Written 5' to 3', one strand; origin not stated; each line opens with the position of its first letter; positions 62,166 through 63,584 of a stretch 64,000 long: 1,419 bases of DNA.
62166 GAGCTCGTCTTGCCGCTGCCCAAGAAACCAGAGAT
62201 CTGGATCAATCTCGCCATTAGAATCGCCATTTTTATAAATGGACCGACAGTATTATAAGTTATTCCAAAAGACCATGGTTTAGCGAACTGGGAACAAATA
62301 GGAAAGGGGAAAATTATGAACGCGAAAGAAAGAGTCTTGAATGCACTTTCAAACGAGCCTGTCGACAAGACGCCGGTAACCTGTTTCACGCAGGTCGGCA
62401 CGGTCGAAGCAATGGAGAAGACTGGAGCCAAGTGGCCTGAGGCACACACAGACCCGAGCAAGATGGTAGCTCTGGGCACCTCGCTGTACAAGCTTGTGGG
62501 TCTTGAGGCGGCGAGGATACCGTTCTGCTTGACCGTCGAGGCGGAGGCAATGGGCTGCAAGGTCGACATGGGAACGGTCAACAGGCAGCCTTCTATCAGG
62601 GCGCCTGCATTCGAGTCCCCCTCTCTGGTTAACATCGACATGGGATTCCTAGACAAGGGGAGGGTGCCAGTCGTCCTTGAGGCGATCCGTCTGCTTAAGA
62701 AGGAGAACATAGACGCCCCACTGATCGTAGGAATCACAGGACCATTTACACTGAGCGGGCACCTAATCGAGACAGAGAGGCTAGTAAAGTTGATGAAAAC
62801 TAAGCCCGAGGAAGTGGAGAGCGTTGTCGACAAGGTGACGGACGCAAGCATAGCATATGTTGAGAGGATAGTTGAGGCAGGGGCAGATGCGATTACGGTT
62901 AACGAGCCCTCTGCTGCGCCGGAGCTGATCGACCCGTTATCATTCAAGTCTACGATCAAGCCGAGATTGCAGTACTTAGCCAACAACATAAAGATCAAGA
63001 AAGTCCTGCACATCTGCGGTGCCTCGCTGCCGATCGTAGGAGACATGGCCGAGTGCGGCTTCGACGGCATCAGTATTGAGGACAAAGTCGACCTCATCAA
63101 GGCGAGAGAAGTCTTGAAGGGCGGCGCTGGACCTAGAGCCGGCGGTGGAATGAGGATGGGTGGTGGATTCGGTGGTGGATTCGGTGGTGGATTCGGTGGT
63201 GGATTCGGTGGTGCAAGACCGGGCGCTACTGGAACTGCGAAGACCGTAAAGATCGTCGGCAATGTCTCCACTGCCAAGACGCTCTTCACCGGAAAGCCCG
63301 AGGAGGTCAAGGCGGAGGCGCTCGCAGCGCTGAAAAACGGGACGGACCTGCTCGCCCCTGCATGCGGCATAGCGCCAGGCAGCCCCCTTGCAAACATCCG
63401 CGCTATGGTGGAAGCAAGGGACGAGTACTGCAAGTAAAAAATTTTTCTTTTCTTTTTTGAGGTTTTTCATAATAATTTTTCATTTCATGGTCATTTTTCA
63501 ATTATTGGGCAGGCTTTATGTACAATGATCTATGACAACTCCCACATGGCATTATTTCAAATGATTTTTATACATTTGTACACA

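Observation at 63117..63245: MtaA carries an in-frame ~40-residue Gly/Phe-rich insertion encoded by a perfect 12-nt x4 tandem repeat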

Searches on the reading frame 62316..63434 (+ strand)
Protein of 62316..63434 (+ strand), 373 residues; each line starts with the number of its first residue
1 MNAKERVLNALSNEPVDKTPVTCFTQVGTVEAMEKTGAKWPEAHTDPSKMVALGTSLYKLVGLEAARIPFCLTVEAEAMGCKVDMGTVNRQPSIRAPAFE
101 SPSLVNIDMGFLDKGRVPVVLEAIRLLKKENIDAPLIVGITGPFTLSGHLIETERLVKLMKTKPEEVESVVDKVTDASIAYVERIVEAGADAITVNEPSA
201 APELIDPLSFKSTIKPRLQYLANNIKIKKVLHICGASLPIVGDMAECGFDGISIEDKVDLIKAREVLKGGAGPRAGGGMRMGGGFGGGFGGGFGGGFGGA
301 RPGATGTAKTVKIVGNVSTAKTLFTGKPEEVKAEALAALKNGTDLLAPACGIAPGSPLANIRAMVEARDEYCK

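Call 4: search_protein_families(library=pfam, proteins=[window:62316-63434:+], max_evalue=0.01)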
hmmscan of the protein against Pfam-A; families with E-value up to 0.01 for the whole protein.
window:62316-63434:+ (373 aa): 1 family
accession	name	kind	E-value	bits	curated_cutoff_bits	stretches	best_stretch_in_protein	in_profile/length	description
PF01208.23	URO-D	-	1.9e-79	267.6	23.9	1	3-371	2-346/346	Uroporphyrinogen decarboxylase (URO-D)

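Call 5: search_protein_families(library=ncbifam, proteins=[window:62316-63434:+], max_evalue=0.01)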
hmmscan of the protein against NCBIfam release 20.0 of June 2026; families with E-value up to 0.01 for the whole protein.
window:62316-63434:+ (373 aa): 8 families
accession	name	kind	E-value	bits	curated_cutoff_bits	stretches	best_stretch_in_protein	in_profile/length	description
NF040654.1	MtaA_Meth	equivalog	5e-130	433.3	400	1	1-373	1-337/337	methylcobamide:CoM methyltransferase MtaA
NF004889.0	PRK06252.1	subfamily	1.4e-115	385.9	244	2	1-268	4-273/340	methylcobalamin:coenzyme M methyltransferase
TIGR01463.1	mtaA_cmuA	subfamily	1.4e-91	307.3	235.4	2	1-268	3-275/340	MtaA/CmuA family methyltransferase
NF041608.1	methylcob_mtaseMtbA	equivalog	1.3e-68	231.6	600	2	3-266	6-273/339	methylcobamide:CoM methyltransferase MtbA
TIGR01464.1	hemE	equivalog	2.9e-19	69.2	302.95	1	7-268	2-273/338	uroporphyrinogen decarboxylase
NF042977.1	AcphenoCarb_ApcE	equivalog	2.8e-05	23.6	450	1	45-199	37-183/293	acetophenone carboxylase subunit epsilon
NF003317.0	PRK04326.1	equivalog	9e-05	21.8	406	1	118-266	112-248/340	methionine synthase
NF002119.0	PRK00957.1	equivalog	0.00013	21.3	258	1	127-247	101-211/306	methionine synthase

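Call 6: search_solved_structures(query=window:62316-63434:+, show_alignments=2, max_evalue=0.01)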
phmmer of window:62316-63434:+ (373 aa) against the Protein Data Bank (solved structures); distinct sequences matched with E-value up to 0.01: 21.
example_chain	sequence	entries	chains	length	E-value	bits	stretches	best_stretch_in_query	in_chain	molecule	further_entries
4ay7_A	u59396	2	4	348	2.3e-87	296.7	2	3-267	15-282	METHYLCOBALAMIN: COENZYME M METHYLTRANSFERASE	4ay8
2inf_A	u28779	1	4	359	2.3e-09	40.1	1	5-264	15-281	Uroporphyrinogen decarboxylase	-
6w2o_A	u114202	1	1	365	9.5e-08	34.7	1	5-212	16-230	Uroporphyrinogen decarboxylase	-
2eja_A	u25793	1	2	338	1.3e-07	34.3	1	5-260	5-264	Uroporphyrinogen decarboxylase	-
1j93_A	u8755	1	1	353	6.4e-07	32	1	92-267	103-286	UROPORPHYRINOGEN DECARBOXYLASE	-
3gvv_A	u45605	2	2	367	3.2e-05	26.4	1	7-228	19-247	Uroporphyrinogen decarboxylase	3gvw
2q6z_A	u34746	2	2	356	3.3e-05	26.4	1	7-228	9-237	Uroporphyrinogen decarboxylase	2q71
1jpi_A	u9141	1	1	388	3.5e-05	26.3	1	7-228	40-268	UROPORPHYRINOGEN DECARBOXYLASE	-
3gw3_A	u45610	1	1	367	4.2e-05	26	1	7-228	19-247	Uroporphyrinogen decarboxylase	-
3gw0_A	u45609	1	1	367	4.3e-05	26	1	7-228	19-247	Uroporphyrinogen decarboxylase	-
1r3r_A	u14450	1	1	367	4.3e-05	26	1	7-228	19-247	Uroporphyrinogen Decarboxylase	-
1r3q_A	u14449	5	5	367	4.3e-05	26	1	7-228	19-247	Uroporphyrinogen Decarboxylase | PROTEIN (UROPORPHYRINOGEN DECARBOXYLASE)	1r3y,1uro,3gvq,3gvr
1r3s_A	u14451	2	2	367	4.3e-05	26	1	7-228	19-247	Uroporphyrinogen Decarboxylase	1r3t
1jph_A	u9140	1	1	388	4.8e-05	25.8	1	7-228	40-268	UROPORPHYRINOGEN DECARBOXYLASE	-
1r3v_A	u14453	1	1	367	5.7e-05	25.6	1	7-228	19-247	Uroporphyrinogen Decarboxylase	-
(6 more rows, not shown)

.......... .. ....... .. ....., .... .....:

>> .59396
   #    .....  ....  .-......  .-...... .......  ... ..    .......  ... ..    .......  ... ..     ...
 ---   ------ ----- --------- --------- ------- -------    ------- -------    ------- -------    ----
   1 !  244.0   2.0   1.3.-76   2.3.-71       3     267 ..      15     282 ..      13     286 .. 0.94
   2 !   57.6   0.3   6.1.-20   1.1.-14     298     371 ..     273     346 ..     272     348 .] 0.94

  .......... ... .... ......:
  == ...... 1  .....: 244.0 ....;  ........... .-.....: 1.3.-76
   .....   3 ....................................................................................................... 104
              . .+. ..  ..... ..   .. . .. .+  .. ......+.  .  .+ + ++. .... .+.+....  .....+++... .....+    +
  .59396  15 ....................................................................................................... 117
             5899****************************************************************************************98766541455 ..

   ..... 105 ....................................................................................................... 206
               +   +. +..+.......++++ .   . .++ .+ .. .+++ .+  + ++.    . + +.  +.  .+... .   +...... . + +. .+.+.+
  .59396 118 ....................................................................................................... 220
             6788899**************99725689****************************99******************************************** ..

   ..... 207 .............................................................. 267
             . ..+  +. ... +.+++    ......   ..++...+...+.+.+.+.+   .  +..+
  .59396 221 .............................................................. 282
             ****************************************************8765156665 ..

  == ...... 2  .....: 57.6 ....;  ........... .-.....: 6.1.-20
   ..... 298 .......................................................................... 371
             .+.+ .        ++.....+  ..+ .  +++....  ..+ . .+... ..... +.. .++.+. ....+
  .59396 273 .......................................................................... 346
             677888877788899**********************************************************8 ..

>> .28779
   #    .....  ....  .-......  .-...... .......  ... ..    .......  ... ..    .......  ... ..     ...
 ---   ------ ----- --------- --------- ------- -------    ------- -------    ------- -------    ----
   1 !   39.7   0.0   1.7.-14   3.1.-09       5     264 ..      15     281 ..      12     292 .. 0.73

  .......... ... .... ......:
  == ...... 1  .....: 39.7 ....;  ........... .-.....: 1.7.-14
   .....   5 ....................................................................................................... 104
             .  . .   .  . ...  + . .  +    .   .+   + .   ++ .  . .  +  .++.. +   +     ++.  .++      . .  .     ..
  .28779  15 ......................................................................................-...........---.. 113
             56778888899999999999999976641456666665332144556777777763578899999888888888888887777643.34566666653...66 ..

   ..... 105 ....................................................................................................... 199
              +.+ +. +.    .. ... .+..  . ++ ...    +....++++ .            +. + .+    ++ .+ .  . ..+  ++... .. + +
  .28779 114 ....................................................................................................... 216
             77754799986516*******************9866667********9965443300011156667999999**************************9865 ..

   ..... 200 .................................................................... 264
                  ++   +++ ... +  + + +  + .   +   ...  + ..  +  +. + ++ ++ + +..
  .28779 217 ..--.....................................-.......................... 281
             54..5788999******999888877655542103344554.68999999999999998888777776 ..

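Call 7: find_homologous_proteins(query=window:62316-63434:+, max_evalue=1e-20)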
Query window:62316-63434:+ (373 aa): 313 proteins with E <= 1e-20 among 8000 candidates; the best 120 are listed.
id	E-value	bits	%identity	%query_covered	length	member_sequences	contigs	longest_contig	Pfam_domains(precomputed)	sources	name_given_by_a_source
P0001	4.4e-192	656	80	100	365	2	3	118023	PF01208.24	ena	-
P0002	3.8e-176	604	74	100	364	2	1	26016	PF01208.24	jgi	-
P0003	5.7e-160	550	70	100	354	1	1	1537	PF01208.24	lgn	-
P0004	6.7e-150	517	66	99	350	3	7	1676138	PF01208.24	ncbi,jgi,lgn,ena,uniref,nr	ncbi:MAG: MtaA/CmuA family methyltransferase [Thermoproteota archaeon]|jgi:[methyl-Co(III) methanol-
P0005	1.9e-147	509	66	100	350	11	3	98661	PF01208.24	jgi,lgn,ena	jgi:[methyl-Co(III) methanol-specific corrinoid protein]:coenzyme M methyltransferase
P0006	1.7e-145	503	64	100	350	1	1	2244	PF01208.24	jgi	jgi:[methyl-Co(III) methanol-specific corrinoid protein]:coenzyme M methyltransferase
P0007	1.7e-145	503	65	100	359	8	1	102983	PF01208.24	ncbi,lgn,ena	-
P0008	4.0e-143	495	65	99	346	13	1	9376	PF01208.24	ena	-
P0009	6.3e-136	471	62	100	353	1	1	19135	PF01208.24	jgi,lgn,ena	-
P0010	1.0e-134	467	60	100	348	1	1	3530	PF01208.24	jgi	jgi:[methyl-Co(III) methanol-specific corrinoid protein]:coenzyme M methyltransferase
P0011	6.3e-133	461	61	100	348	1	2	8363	PF01208.24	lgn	-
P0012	4.7e-119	416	56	99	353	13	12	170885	PF01208.24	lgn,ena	-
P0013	5.4e-119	416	54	99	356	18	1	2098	PF01208.24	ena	-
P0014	3.1e-117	410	54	99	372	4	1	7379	PF01208.24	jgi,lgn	jgi:[methyl-Co(III) methanol-specific corrinoid protein]:coenzyme M methyltransferase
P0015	5.9e-116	406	55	99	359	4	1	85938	PF01208.24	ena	-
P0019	2.8e-114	400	53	99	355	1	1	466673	PF01208.24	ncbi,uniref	ncbi:methylcobamide:CoM methyltransferase MtaA [Methanobacterium sp.]|uniref:methylcobamide:CoM meth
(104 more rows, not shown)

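Call 12: find_encoding_contigs(protein=P0001, flank=6000, max_places=4)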
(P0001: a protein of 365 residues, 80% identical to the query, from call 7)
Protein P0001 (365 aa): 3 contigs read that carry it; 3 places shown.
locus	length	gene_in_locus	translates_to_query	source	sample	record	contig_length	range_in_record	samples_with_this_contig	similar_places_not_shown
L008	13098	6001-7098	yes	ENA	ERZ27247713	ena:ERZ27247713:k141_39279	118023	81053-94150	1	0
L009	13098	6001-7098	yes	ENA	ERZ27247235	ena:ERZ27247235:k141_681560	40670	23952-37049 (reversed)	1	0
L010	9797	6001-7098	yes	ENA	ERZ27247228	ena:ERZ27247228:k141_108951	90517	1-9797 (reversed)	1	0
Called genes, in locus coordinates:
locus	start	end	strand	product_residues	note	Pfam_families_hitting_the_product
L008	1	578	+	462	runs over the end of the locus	PF12176:MtaB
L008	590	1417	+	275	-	PF02607:B12-binding_2, PF02310:B12-binding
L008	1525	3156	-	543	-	PF17651:Raco_middle, PF14574:RACo_C_ter, PF13237:Fer4_10, PF12838:Fer4_7, PF13187:Fer4_9 (weak)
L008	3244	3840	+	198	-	-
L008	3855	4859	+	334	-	-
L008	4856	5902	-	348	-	PF02492:cobW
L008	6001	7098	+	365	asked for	PF01208:URO-D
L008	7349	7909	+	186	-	-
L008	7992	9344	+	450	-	PF00206:Lyase_1, PF08328:ASL_C (weak), PF10397:ADSL_C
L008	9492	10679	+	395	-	PF07690:MFS_1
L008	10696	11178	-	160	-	PF00583:Acetyltransf_1, PF13673:Acetyltransf_10, PF13508:Acetyltransf_7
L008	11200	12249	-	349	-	PF01883:FeS_assembly_P, PF10609:ParA, PF01656:CbiA, PF13614:AAA_31 (faint)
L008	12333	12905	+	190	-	PF07155:ECF-ribofla_trS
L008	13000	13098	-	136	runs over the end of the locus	PF14478:DUF4430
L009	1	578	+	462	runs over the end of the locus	PF12176:MtaB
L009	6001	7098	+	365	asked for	PF01208:URO-D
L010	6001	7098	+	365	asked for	PF01208:URO-D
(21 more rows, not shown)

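Call 13: find_encoding_contigs(protein=P0002, flank=6000, max_places=4)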
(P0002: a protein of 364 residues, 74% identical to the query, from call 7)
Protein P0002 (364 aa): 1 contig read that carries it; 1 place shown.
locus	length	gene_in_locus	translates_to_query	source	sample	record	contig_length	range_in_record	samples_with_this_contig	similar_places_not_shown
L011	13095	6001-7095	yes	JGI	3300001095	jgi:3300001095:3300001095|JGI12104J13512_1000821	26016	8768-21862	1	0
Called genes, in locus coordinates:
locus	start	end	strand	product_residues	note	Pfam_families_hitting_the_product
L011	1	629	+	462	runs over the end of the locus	PF12176:MtaB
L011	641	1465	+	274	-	PF02607:B12-binding_2, PF02310:B12-binding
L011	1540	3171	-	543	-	PF17651:Raco_middle, PF14574:RACo_C_ter, PF00037:Fer4 (faint), PF12838:Fer4_7, PF13187:Fer4_9 (weak)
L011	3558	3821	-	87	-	-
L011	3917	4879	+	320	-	-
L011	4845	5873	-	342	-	PF02492:cobW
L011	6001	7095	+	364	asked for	PF01208:URO-D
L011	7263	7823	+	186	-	-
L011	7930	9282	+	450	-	PF00206:Lyase_1, PF08328:ASL_C (weak), PF10397:ADSL_C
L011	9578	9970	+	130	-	-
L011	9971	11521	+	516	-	PF00361:Proton_antipo_M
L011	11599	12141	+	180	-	PF13187:Fer4_9 (faint), PF25160:LdpA_Fe-S-bd (faint), PF00037:Fer4 (faint), PF12797:Fer4_2 (faint), PF12837:Fer4_6 (weak), PF13237:Fer4_10 (faint), PF13247:Fer4_11, PF12838:Fer4_7 (weak)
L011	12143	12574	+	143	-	-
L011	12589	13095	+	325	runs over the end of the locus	PF02754:CCG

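Call 18: list_cluster_members(proteins=[window:62316-63434:+, P0001, P0002])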
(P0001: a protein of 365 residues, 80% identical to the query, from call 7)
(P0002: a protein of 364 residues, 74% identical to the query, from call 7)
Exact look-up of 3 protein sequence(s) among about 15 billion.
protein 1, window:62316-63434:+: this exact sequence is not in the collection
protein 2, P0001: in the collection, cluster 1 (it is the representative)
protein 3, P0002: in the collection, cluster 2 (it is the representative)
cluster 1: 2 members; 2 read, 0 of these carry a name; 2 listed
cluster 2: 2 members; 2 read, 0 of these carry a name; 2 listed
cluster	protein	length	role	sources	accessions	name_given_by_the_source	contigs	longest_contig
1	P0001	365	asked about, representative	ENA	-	-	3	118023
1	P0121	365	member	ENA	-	-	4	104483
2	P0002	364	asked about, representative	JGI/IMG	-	-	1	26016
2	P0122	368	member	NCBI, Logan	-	-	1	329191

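Call 21: find_related_loci(query=window:62316-63434:+, collection=genome_contigs, flank=1500)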
Query window:62316-63434:+ (373 aa) in genome_contigs; peptide patterns used: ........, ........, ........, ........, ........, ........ (x = any residue, [..] = any of these).
229 stretches matched a pattern; 22 encode a relative of the query (tblastn E <= 1e-3); 22 distinct loci.
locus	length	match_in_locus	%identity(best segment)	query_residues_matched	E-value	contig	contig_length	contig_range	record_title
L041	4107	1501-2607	81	1-373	0e+0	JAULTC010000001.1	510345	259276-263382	MAG: Candidatus Methanosuratincola sp. GD_Cm_T35_P0_bin.90 NODE_8_length_510345_cov_18.378141, whole genome shotgun sequ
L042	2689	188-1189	44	1-373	2e-99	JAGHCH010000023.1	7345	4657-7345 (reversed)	MAG: Candidatus Methanomethylicota archaeon isolate AUK277 PB_MBMC_231_c_000000000109, whole genome shotgun sequence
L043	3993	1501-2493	44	4-371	2e-92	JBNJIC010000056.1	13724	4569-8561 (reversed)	MAG: Halobacteriota archaeon isolate Y22_0dBSd3.bin.120 NODE_3945_length_13724_cov_3.935486, whole genome shotgun sequen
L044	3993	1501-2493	44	4-371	1e-92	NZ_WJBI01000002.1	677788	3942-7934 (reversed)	Methanosarcina sp. DH2 Scaffold_110, whole genome shotgun sequence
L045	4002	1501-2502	43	1-371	1e-92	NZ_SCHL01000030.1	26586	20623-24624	Methanosarcina sp. MSH10X1 NODE_30_length_26586_cov_127.712, whole genome shotgun sequence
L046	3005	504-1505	44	1-371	1e-92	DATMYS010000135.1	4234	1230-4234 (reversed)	MAG TPA_asm: Methanosarcina sp. isolate SMAG_U13154 k141_136525, whole genome shotgun sequence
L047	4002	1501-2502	44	1-371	3e-92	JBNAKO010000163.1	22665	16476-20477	MAG: Methanosarcina sp. isolate MSAR-AD1 2412900163, whole genome shotgun sequence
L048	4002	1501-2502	44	1-371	4e-92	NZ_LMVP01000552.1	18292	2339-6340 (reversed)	Methanosarcina spelaei strain MC-15 contig_92, whole genome shotgun sequence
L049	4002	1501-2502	44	1-371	8e-92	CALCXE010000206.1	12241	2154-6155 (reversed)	MAG TPA_asm: Methanosarcina barkeri isolate SRR1562009_bin.77_CONCOCT_v1.1_MAG genome assembly, contig: ERZ724039.4064, 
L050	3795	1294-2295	43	1-371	3e-90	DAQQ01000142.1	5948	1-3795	MAG TPA_asm: Methanosarcina sp. UBA7 UBA7_contig_5043, whole genome shotgun sequence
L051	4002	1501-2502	43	1-371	3e-90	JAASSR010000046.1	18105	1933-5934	MAG: Methanolobus sp. isolate KhS_metabat.2 KhS_C1043, whole genome shotgun sequence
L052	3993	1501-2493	40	4-371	2e-86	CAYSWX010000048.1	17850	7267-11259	MAG TPA_asm: uncultured Methanosarcinales archaeon isolate binchicken_co152_168 genome assembly, contig: NODE_3433_lengt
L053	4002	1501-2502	43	1-371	2e-84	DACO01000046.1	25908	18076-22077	MAG TPA_asm: Methanolobus sp. UBA118 UBA118_contig_3088, whole genome shotgun sequence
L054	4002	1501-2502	42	1-371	5e-84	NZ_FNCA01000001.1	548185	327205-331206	Methanolobus vulcani strain PL 12/M, whole genome shotgun sequence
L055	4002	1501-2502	41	1-371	6e-84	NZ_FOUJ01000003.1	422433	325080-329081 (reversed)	Methanolobus profundi strain Mob M, whole genome shotgun sequence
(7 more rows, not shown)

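Call 38: predict_structure(alignment_id=A3)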
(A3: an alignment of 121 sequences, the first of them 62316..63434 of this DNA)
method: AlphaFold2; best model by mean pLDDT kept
length: 373 residues; sequences in the alignment: 121
mean_pLDDT: 88.8   pTM: 0.86
mean pLDDT of the five models: 88.8, 88.6, 88.5, 88.0, 86.0
residues with pLDDT >= 90: 297; 70-90: 37; 50-70: 3; < 50: 36
segments of 3 or more residues with pLDDT < 50: 271-306
pLDDT, mean of each block of 10 residues (from residue 1): 97 96 88 94 93 96 91 95 92 94 95 97 97 95 98 96 97 98 98 96 95 98 98 93 96 90 86 36 38 35 50 91 96 97 93 93 98 94
secondary structure, 60 per line:
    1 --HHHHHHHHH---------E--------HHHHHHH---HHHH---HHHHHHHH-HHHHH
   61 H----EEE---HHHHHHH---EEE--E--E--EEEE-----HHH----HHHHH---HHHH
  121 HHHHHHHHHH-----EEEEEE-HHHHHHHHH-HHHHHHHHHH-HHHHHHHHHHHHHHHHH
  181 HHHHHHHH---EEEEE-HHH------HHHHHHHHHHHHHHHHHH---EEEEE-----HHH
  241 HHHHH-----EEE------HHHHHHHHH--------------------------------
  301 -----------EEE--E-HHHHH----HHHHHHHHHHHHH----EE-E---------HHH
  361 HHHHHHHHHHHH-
elements in order: H3-11 H30-36 H40-43 H47-54 H56-61 E66-68 H72-78 E82-84 E93-96 H109-113 H117-130 E136-141 H143-151 H153-162 H164-188 E192-196 H207-224 E228-232 H238-245 E251-253 H260-268 E312-314 H319-323 H328-340 H358-372

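Call 43: find_related_loci(query=window:62316-63434:+, collection=metagenome_contigs, flank=300)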
Query window:62316-63434:+ (373 aa) in metagenome_contigs; peptide patterns used: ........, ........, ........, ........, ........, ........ (x = any residue, [..] = any of these).
525 stretches matched a pattern; 25 encode a relative of the query (tblastn E <= 1e-3); 25 distinct loci.
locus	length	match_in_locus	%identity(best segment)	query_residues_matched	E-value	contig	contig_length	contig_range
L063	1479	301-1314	49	1-371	4e-115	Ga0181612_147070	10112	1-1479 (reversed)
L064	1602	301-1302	43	1-371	6e-93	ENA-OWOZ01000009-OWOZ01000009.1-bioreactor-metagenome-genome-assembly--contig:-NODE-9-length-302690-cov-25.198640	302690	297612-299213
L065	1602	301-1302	44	1-371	9e-93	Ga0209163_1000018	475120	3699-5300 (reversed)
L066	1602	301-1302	44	1-371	3e-92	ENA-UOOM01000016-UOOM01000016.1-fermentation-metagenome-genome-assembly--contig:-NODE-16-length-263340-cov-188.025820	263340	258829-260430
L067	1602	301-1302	43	1-371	6e-92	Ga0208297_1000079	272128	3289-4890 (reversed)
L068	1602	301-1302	43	1-371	8e-92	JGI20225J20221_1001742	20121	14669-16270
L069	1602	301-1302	43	1-371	8e-92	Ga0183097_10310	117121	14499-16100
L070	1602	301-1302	43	1-371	6e-91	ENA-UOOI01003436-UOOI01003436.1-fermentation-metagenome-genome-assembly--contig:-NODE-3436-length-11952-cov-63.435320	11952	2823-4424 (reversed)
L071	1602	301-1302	42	1-371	9e-90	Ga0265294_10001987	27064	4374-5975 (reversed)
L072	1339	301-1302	42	1-371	8e-86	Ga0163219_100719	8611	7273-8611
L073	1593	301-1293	39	1-371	1e-74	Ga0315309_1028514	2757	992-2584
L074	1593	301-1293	39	1-371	1e-73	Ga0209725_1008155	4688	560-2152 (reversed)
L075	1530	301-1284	39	6-371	5e-73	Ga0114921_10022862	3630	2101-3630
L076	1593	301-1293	38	1-371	3e-70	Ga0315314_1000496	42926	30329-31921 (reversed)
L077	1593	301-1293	38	1-371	3e-70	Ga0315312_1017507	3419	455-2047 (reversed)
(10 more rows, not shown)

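Call 44: fold_search(model_id=the predicted structure, library=pdb)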
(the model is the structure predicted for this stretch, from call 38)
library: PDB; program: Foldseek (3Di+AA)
matches with E <= 10: 1567; with E <= 0.001: 66
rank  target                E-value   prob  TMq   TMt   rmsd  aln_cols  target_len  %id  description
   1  4ay7_A                2.3e-36  1.00  0.86  0.95   1.6       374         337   41  methyltransferase from Methanosarcina mazei (released 2012-10-31)
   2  4ay8_A                2.7e-36  1.00  0.86  0.94   1.6       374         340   41  SeMet-derivative of a methyltransferase from M. mazei (released 2012-10-31)
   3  6w2o                  5.7e-17  1.00  0.75  0.78   3.6       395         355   19  Crystal structure of uroporphyrinogen III decarboxylate (hemE) from Stenotrophomonas maltophilia (released 2020-04-22)
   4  1jpi                  9.9e-17  1.00  0.73  0.76   4.0       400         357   20  Phe232Leu mutant of human UROD, human uroporphyrinogen III decarboxylase (released 2001-12-19)
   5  1uro                  1.1e-16  1.00  0.75  0.78   3.2       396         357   19  UROPORPHYRINOGEN DECARBOXYLASE (released 1998-08-26)
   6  1jpk                  1.4e-16  1.00  0.75  0.78   3.3       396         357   19  Gly156Asp mutant of Human UroD, human uroporphyrinogen III decarboxylase (released 2001-12-19)
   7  1jph                  1.4e-16  1.00  0.75  0.78   3.3       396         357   19  Ile260Thr mutant of Human UroD, human uroporphyrinogen III decarboxylase (released 2001-12-19)
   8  1r3s                  1.5e-16  1.00  0.75  0.79   3.2       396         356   19  Uroporphyrinogen Decarboxylase single mutant D86G in complex with coproporphyrinogen-I (released 2003-12-09)
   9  3gw3                  1.9e-16  1.00  0.76  0.79   3.1       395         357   19  human UROD mutant K297N (released 2009-07-07)
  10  2q71                  2.4e-16  1.00  0.77  0.80   2.8       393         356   20  Uroporphyrinogen Decarboxylase G168R single mutant enzyme in complex with coproporphyrinogen-III (released 2007-06-19)
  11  3gw0                  2.5e-16  1.00  0.75  0.79   3.3       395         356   19  UROD mutant G318R (released 2009-07-07)
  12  1r3y                  5.2e-16  1.00  0.74  0.78   3.3       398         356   19  Uroporphyrinogen Decarboxylase in complex with coproporphyrinogen-III (released 2003-12-09)
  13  1r3w                  5.9e-16  1.00  0.75  0.78   3.2       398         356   18  Uroporphyrinogen Decarboxylase Y164F mutant in complex with coproporphyrinogen-III (released 2003-12-09)
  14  1r3v                  7.7e-16  1.00  0.76  0.79   3.1       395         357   19  Uroporphyrinogen Decarboxylase single mutant D86E in complex with coproporphyrinogen-I (released 2003-12-09)
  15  1r3r                  1.1e-15  1.00  0.74  0.77   3.4       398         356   19  Uroporphyrinogen Decarboxylase with mutation D86N (released 2003-12-09)
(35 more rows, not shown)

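Call 49: predict_structure(alignment_id=A4)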
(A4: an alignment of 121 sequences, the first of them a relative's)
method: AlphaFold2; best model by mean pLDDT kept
length: 355 residues; sequences in the alignment: 121
mean_pLDDT: 92.0   pTM: 0.90
mean pLDDT of the five models: 92.0, 92.0, 91.8, 91.7, 90.0
residues with pLDDT >= 90: 298; 70-90: 37; 50-70: 6; < 50: 14
segments of 3 or more residues with pLDDT < 50: 273-279, 281-287
pLDDT, mean of each block of 10 residues (from residue 1): 95 93 89 94 93 96 92 95 92 93 95 97 98 97 98 94 94 98 98 97 94 97 97 93 95 91 87 49 49 94 95 97 96 91 98 94
secondary structure, 60 per line:
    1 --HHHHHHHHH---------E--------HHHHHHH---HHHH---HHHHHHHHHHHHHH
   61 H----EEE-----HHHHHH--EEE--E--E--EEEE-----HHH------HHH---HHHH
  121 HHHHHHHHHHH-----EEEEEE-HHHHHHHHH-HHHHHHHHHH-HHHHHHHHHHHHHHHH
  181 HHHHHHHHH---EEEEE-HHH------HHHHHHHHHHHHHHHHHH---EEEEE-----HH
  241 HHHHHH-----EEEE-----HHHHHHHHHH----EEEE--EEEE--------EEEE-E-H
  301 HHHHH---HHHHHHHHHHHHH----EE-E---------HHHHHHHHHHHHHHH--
elements in order: H3-11 H30-36 H40-43 H47-61 E66-68 H74-79 E82-84 E93-96 H117-131 E137-142 H144-152 H154-163 H165-189 E193-197 H208-225 E229-233 H239-246 E252-255 H261-270 E275-278 E281-284 E293-296 H300-305 H309-321 H339-353
